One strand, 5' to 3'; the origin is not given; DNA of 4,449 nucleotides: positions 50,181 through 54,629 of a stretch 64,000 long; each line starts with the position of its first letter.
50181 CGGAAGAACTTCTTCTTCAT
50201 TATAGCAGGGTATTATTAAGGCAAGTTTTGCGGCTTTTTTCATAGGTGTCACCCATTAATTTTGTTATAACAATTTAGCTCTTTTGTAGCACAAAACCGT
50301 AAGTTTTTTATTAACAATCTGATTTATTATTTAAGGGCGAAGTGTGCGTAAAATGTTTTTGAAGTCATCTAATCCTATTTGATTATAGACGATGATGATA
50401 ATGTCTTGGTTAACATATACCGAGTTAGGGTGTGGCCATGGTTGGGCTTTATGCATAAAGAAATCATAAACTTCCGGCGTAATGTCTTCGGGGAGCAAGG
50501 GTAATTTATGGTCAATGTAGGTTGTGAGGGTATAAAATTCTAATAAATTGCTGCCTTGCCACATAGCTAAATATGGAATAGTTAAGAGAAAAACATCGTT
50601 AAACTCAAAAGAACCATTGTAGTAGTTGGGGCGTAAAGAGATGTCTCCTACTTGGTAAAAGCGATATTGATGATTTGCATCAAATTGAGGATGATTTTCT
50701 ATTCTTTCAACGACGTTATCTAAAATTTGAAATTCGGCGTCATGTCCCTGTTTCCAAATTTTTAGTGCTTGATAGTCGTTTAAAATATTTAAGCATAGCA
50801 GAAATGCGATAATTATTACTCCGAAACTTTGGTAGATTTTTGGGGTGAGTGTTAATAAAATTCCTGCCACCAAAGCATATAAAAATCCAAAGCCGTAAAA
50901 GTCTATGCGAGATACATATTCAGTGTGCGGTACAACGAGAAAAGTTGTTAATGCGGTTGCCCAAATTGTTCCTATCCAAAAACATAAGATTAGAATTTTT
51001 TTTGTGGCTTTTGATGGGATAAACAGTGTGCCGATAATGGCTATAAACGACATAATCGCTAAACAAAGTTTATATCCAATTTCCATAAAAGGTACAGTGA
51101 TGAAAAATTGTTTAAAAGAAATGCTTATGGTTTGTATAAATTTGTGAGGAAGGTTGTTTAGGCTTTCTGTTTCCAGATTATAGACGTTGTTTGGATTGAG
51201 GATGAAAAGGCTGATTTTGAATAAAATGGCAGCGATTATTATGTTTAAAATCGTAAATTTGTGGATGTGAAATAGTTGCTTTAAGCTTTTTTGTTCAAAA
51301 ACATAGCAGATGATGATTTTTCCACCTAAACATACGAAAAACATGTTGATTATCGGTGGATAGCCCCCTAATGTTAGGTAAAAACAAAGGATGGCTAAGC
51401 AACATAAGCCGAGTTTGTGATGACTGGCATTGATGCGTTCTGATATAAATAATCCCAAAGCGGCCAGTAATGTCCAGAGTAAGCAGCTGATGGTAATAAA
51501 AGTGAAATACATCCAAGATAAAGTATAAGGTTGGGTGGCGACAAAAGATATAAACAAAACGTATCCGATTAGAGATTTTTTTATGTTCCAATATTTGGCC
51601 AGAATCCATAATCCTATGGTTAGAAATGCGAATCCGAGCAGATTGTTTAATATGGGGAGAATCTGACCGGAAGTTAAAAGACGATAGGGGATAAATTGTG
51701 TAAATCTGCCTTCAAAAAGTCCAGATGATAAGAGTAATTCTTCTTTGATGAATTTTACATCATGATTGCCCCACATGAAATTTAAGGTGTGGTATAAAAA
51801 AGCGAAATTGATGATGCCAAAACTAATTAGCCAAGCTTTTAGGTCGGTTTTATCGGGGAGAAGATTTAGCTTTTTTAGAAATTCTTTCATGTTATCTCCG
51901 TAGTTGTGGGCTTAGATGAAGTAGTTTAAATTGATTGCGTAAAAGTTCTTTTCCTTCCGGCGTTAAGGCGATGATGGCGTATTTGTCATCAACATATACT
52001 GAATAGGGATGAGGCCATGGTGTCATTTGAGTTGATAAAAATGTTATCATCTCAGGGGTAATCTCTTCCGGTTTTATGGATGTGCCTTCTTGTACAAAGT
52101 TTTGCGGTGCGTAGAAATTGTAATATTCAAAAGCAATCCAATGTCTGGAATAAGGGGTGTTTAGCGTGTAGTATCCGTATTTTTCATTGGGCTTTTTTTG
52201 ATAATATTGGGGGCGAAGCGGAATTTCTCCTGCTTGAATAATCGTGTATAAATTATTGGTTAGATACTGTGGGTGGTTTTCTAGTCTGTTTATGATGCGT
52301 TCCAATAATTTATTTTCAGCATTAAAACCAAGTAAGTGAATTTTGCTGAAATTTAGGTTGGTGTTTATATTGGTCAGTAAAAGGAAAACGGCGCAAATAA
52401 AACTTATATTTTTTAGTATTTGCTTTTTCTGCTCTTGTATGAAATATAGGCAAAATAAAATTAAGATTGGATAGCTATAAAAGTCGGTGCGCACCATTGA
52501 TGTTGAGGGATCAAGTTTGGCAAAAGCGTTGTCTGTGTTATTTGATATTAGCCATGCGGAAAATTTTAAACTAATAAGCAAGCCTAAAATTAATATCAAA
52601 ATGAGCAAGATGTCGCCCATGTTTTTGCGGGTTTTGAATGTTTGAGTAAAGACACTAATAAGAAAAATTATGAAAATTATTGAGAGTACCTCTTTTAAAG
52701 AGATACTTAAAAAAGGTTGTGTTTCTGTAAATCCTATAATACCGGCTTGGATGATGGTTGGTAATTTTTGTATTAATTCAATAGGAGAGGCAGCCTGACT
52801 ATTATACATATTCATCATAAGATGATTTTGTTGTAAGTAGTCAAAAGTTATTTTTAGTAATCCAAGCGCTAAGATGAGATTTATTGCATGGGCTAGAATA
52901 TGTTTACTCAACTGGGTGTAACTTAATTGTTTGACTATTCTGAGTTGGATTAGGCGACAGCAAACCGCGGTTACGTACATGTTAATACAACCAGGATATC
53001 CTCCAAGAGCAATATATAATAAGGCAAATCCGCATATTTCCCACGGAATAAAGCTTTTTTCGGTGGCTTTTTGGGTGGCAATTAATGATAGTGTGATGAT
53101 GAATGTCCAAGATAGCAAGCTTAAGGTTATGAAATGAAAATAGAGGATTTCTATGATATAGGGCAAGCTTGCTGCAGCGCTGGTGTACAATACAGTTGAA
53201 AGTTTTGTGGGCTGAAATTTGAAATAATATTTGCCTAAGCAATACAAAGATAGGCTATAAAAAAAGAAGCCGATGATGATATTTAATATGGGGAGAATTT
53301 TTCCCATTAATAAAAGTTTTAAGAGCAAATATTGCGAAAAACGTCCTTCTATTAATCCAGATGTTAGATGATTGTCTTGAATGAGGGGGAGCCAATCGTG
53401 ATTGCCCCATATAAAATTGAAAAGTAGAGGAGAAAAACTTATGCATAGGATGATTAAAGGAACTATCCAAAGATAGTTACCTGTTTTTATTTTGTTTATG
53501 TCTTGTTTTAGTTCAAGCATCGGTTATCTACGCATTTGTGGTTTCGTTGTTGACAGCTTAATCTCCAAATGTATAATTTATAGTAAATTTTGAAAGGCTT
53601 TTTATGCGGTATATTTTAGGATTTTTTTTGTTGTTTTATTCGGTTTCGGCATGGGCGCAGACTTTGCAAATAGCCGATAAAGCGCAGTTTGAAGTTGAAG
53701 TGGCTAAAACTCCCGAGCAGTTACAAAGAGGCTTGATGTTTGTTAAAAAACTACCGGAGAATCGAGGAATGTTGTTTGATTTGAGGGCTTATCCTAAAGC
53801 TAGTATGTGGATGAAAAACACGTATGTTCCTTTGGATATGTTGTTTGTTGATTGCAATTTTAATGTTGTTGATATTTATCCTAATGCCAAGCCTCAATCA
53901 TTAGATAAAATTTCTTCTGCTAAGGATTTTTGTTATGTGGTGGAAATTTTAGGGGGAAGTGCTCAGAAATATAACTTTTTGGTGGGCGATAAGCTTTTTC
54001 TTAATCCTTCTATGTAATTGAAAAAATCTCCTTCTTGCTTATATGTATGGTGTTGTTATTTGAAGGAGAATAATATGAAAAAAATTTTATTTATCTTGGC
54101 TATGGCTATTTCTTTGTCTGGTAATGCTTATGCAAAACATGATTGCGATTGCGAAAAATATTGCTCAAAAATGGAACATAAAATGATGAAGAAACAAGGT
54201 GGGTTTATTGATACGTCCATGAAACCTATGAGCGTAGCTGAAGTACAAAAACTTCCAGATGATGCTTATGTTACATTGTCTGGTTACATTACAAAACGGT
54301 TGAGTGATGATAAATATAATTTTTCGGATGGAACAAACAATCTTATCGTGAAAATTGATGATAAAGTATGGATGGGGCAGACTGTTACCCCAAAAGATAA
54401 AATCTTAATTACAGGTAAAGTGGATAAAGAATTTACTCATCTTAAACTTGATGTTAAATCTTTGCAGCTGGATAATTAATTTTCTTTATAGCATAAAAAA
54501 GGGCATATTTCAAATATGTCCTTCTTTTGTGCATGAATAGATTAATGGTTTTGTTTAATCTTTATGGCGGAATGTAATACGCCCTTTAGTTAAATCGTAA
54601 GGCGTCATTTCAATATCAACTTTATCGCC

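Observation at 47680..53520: Glycan-modification operon: three paralogous GtrC-like GT-C membrane proteins around a GtrB-like GT2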

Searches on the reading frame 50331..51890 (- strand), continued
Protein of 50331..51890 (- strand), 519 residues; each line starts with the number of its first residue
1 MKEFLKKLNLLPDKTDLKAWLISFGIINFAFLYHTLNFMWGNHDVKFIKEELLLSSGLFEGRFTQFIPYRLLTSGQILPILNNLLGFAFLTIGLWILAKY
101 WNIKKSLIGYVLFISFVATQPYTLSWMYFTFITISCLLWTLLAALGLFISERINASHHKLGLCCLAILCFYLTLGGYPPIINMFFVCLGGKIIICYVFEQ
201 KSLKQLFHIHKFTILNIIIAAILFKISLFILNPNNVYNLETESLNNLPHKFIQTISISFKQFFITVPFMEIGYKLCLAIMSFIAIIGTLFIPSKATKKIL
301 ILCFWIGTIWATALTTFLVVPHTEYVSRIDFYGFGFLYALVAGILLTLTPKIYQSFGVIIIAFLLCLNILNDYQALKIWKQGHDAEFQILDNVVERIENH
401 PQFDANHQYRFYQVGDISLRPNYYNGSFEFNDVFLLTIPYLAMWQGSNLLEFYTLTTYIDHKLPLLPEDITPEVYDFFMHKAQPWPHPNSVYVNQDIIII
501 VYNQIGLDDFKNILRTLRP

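Call 80: find_encoding_contigs(protein=P0121, flank=10000, max_places=1)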
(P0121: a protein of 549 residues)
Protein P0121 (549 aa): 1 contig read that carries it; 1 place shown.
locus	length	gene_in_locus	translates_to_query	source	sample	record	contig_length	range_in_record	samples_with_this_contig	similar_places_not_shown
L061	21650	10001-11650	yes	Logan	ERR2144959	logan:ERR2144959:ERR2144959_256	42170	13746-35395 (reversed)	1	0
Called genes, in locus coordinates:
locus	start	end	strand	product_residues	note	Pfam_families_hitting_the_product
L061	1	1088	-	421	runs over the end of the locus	PF07690:MFS_1, PF13000:Acatn, PF07690:MFS_1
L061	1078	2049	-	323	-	PF00535:Glycos_transf_2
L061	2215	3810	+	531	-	PF03023:MurJ, PF01554:MatE (weak)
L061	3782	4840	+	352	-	PF10095:DUF2333 (weak)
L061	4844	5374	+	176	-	PF01106:NifU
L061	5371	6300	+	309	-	PF01832:Glucosaminidase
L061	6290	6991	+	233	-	PF00753:Lactamase_B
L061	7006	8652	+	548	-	PF00672:HAMP (weak), PF00512:HisKA (weak), PF02518:HATPase_c, PF14501:HATPase_c_5 (weak)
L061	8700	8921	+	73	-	PF01176:eIF-1a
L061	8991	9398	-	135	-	PF04076:BOF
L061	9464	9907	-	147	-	PF02643:DUF192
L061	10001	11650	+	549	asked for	-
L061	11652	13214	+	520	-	PF14264:Glucos_trans_II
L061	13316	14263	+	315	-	PF00535:Glycos_transf_2, PF13641:Glyco_tranf_2_3 (weak)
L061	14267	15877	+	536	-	-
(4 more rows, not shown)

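Call 81: find_encoding_contigs(protein=P0116, flank=10000, max_places=1)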
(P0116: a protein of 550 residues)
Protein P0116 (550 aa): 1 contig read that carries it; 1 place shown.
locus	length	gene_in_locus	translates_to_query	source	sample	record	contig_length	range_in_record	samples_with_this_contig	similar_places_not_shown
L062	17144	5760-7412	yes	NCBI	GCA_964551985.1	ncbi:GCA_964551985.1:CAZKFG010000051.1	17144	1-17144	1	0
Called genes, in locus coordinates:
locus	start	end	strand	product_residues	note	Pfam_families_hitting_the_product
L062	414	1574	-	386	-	-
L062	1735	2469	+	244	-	PF01555:N6_N4_Mtase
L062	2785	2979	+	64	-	PF12844:HTH_19, PF13443:HTH_26 (weak), PF13560:HTH_31, PF01381:HTH_3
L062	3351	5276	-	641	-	PF04055:Radical_SAM (faint)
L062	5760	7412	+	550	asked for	PF14264:Glucos_trans_II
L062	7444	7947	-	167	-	-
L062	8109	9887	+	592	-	PF01807:Zn_ribbon_DnaG, PF08275:DNAG_N, PF13662:Toprim_4, PF01751:Toprim, PF13155:Toprim_2, PF13362:Toprim_3 (weak), PF10410:DnaB_bind (faint)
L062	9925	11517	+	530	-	PF03979:Sigma70_r1_1, PF00140:Sigma70_r1_2, PF04542:Sigma70_r2, PF04539:Sigma70_r3, PF04545:Sigma70_r4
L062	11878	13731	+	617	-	PF00015:MCPsignal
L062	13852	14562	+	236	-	PF12847:Methyltransf_18, PF04816:TrmK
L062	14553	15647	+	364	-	PF01784:DUF34_NIF3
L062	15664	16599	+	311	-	PF01966:HD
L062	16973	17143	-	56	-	?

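Call 82: find_encoding_contigs(protein=P0118, flank=10000, max_places=1)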
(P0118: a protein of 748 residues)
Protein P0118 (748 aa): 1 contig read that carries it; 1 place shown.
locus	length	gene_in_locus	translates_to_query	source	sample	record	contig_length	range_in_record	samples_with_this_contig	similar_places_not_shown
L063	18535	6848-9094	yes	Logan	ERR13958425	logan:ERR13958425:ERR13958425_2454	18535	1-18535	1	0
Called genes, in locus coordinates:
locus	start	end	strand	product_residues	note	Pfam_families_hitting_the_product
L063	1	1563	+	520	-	?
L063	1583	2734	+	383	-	PF00535:Glycos_transf_2, PF10111:Glyco_tranf_2_2 (weak), PF13641:Glyco_tranf_2_3 (weak)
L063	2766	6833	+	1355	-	PF00535:Glycos_transf_2, PF10111:Glyco_tranf_2_2, PF13641:Glyco_tranf_2_3, PF01501:Glyco_transf_8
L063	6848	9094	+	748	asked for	PF14264:Glucos_trans_II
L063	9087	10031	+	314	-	PF00535:Glycos_transf_2, PF13641:Glyco_tranf_2_3 (weak)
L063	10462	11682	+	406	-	PF00589:Phage_integrase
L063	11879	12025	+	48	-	-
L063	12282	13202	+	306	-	PF07733:DNA_pol3_alpha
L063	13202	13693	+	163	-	-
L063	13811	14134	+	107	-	PF12599:DUF3768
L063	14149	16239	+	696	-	PF13191:AAA_16 (faint), PF07728:AAA_5 (faint), PF20720:nSTAND3 (weak), PF00004:AAA, PF00910:RNA_helicase (faint), PF13238:AAA_18 (faint), PF13401:AAA_22 (faint), PF00004:AAA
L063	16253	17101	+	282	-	-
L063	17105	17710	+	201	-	-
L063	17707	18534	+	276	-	?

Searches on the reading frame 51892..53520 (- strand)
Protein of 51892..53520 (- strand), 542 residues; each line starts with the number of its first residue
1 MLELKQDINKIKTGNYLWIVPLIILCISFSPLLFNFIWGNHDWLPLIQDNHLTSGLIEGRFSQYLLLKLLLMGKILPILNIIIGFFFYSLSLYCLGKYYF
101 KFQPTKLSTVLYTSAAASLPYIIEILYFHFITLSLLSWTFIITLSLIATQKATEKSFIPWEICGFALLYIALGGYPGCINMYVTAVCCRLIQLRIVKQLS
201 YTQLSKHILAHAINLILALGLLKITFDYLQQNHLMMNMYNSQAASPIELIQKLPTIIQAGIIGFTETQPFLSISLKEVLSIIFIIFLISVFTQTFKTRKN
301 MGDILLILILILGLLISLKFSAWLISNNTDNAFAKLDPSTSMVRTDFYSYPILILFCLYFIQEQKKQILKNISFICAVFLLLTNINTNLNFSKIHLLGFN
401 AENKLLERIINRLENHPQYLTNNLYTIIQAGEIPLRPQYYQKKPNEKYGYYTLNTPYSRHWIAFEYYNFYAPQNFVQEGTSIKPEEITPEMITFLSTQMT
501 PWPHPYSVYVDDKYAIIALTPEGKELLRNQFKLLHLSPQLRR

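Call 3: search_protein_families(library=pfam, proteins=[window:51892-53520:-], max_evalue=1)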
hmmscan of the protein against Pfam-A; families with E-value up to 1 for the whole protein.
window:51892-53520:- (542 aa): 1 family
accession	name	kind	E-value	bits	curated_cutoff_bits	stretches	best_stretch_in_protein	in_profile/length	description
PF14264.12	Glucos_trans_II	-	1.4e-07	31.4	30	1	41-320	11-289/317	Glucosyl transferase GtrII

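Call 4: search_protein_families(library=ncbifam, proteins=[window:51892-53520:-], max_evalue=1)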
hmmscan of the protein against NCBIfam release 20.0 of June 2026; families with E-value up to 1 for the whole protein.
window:51892-53520:- (542 aa): 0 families

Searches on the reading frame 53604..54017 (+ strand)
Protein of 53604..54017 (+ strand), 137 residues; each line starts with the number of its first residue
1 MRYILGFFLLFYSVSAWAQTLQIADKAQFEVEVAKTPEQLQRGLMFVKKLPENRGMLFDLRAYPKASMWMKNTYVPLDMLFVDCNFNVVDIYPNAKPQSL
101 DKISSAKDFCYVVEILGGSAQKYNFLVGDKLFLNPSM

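Call 3: search_protein_families(library=pfam, proteins=[window:53604-54017:+], max_evalue=1)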
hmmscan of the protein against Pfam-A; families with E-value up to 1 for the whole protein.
window:53604-54017:+ (137 aa): 1 family
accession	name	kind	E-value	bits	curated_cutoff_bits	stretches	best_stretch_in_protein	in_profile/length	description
PF02643.20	DUF192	-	4.8e-28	97.6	27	1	29-131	1-94/96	Uncharacterized ACR, COG1430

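Call 48: search_protein_families(library=ncbifam, proteins=[window:53604-54017:+], max_evalue=0.001)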
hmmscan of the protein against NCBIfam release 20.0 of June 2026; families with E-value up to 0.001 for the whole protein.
window:53604-54017:+ (137 aa): 1 family
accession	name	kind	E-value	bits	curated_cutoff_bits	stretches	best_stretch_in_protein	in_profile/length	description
NF002996.0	PRK03760.1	equivalog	2.3e-07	30.7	146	1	28-131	14-114/121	hypothetical protein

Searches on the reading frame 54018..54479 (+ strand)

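Call 3: search_protein_families(library=pfam, proteins=[window:54018-54479:+], max_evalue=1)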
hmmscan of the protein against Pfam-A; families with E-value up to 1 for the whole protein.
window:54018-54479:+ (153 aa): 3 families
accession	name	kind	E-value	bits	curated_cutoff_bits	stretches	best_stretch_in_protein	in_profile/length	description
PF04076.19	BOF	-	5.5e-26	91.1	25.8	1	58-150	10-102/103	Bacterial OB fold (BOF) protein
PF01336.31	tRNA_anti-codon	-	0.012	16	27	1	101-150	21-73/75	OB-fold nucleic acid binding domain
PF04400.18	NqrM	-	0.079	13.2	22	1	40-60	21-41/43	(Na+)-NQR maturation NqrM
